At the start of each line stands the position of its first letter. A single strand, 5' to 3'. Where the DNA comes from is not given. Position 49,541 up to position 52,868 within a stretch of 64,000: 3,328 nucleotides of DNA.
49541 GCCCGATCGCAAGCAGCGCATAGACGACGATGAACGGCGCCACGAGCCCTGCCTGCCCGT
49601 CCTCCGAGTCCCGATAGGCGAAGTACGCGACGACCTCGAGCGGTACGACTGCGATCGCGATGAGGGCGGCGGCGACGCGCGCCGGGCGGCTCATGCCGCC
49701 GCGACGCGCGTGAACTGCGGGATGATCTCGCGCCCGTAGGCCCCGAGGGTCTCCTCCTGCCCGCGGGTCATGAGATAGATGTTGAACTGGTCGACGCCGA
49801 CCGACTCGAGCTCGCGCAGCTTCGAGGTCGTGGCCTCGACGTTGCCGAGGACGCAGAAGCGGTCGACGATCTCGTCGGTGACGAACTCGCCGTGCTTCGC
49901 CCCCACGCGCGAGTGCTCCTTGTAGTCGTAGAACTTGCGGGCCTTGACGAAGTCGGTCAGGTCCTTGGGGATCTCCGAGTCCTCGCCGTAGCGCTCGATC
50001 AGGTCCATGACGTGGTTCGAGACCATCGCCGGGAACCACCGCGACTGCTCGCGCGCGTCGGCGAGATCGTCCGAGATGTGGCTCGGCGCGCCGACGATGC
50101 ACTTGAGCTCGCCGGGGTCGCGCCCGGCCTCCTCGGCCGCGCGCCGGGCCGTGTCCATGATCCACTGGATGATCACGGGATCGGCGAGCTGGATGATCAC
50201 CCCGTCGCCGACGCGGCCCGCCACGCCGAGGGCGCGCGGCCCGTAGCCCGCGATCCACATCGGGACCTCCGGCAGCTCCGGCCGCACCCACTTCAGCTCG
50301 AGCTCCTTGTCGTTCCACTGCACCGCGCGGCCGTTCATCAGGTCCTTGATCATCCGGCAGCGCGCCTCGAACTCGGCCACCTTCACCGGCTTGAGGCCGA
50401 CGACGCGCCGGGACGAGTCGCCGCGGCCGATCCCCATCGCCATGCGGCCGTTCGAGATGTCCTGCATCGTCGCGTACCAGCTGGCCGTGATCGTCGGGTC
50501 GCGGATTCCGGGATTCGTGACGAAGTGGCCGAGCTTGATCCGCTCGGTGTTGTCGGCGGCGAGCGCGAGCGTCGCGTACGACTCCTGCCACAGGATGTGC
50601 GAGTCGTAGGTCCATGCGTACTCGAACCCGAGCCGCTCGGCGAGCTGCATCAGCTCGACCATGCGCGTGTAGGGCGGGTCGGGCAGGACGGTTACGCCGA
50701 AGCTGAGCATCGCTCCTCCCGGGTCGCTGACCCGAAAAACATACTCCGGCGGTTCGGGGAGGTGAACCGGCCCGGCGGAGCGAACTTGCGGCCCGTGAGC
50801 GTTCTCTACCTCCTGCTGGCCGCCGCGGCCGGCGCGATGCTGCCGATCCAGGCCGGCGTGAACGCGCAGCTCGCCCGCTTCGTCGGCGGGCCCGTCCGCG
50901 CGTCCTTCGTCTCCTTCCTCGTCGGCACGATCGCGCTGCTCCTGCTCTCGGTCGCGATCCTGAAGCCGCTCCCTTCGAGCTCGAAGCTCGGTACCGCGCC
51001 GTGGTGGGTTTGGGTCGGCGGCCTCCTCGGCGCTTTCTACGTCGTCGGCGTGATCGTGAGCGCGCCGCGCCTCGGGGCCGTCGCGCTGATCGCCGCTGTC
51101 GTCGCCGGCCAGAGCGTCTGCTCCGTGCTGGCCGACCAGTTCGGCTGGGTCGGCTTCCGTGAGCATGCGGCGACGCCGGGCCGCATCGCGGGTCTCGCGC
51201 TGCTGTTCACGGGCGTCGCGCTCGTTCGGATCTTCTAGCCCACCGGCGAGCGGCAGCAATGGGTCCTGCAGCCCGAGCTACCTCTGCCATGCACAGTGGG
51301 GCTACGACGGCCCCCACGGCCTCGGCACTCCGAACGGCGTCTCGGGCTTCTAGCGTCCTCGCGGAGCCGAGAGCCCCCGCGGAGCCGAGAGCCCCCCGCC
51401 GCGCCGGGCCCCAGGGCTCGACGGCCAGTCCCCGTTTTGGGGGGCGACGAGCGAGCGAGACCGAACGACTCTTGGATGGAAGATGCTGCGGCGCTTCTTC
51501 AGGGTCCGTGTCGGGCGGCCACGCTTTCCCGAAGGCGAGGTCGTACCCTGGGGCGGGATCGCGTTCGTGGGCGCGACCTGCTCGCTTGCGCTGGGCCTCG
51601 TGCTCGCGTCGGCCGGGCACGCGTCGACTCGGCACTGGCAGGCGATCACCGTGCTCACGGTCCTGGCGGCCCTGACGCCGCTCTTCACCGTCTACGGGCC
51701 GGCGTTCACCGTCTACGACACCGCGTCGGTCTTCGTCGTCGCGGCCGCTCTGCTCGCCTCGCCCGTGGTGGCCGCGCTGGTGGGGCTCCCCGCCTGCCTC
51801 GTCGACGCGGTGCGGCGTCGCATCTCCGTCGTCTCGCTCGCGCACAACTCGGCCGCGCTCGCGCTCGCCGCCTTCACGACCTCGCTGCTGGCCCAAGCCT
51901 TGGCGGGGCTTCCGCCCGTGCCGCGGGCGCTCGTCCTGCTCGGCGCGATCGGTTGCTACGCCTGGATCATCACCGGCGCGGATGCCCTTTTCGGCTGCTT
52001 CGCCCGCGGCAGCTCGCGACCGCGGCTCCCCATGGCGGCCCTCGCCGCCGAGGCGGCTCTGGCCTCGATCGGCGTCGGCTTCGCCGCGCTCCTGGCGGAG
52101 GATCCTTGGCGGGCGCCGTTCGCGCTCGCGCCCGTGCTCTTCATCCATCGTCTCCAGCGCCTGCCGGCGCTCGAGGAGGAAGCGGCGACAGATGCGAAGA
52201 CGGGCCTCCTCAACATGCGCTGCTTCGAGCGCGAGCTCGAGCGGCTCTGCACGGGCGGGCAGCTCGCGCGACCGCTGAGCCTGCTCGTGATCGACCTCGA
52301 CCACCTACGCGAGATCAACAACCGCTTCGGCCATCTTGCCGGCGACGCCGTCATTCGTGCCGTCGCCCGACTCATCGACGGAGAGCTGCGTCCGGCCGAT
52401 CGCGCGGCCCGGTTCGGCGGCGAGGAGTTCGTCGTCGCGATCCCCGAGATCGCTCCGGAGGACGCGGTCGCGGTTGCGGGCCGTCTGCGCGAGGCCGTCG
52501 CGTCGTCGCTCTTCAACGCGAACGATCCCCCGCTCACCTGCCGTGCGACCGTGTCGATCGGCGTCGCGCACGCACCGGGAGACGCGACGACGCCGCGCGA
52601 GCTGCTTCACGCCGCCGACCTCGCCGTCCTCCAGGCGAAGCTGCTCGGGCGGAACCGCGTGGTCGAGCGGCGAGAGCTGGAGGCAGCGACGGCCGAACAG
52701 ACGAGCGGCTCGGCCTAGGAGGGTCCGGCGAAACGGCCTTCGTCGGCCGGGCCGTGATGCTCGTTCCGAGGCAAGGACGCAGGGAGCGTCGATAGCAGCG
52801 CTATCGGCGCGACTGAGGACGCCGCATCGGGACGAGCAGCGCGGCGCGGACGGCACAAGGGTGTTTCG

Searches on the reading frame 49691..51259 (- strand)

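Call 60: search_protein_families(library=pfam, proteins=[window:49691-51259:-])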
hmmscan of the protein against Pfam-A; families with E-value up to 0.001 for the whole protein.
window:49691-51259:- (522 aa): 1 family
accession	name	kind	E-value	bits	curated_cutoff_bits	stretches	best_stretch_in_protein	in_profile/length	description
PF00296.26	Bac_luciferase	-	1.4e-55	189.3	27.9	1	195-491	20-314/314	Luciferase-like monooxygenase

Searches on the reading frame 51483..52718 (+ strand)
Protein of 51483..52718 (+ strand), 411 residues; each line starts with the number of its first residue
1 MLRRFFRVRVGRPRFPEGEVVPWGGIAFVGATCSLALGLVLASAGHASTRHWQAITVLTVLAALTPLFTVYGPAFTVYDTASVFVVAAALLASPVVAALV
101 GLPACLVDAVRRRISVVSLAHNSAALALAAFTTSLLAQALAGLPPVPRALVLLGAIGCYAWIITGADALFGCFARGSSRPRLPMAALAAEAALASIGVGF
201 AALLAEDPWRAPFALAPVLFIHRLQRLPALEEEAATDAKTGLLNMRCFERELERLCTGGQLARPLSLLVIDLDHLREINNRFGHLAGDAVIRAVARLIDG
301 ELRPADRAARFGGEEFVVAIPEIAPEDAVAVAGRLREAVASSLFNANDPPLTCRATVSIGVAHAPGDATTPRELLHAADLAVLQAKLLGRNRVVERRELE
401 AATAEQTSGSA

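Call 31: search_protein_families(library=pfam, proteins=[window:51483-52718:+])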
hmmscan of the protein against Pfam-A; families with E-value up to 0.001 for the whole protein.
window:51483-52718:+ (411 aa): 1 family
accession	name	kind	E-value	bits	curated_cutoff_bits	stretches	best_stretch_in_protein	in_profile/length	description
PF00990.26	GGDEF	-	1.4e-34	119.6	23.8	1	234-392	1-161/161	Diguanylate cyclase, GGDEF domain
